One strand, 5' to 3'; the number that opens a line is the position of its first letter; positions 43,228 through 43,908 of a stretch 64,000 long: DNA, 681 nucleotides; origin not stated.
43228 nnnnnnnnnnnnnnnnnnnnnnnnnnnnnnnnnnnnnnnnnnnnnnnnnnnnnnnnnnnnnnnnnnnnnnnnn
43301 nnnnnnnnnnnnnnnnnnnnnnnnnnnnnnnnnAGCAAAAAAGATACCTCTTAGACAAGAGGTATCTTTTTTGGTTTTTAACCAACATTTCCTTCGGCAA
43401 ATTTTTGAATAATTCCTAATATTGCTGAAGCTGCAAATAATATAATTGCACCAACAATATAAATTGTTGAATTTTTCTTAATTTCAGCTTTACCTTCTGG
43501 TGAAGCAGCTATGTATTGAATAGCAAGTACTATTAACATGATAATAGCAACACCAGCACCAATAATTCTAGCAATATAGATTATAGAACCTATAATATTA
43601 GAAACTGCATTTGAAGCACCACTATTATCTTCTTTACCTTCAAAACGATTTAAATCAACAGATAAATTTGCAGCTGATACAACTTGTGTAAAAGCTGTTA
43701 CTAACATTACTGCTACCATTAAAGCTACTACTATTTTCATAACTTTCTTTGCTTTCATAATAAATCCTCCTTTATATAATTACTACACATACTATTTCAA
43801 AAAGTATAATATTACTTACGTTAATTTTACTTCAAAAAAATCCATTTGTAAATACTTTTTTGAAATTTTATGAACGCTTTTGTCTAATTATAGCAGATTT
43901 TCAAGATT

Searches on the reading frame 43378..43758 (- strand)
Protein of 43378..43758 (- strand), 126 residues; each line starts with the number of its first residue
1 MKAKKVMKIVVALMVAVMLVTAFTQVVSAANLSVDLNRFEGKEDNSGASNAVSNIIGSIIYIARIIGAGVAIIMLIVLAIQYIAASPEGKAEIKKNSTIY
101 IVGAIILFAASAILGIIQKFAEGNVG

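Call 5: search_protein_families(library=pfam, proteins=[window:43378-43758:-], max_evalue=1)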
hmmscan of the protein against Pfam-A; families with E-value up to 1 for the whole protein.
window:43378-43758:- (126 aa): 8 families
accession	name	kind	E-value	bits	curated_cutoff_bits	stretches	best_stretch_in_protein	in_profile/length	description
PF18895.5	T4SS_pilin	-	7.7e-08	32.7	26.6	1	49-117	2-71/71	Type IV secretion system pilin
PF04956.18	TrbC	-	0.00044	20.8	27.9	1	1-115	1-96/98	TrbC/VIRB2 pilin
PF11190.13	DUF2976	-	0.034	14.5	28.2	1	45-111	12-78/87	Protein of unknown function (DUF2976)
PF01080.22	Presenilin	-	0.058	12.6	34.3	1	2-78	3-84/408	Presenilin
PF03006.26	HlyIII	-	0.14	12.2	26.2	1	67-114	16-61/224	Haemolysin-III related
PF02950.22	Conotoxin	-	0.3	12.5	25.1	0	7-50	1-44/75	Conotoxin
PF20990.2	DUF2207_C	-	0.72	9.9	33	1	8-94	136-201/247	Predicted membrane protein (DUF2207) C-terminal domain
PF13572.11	DUF4134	-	0.77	10.5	26.5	0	16-114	8-89/93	Domain of unknown function (DUF4134)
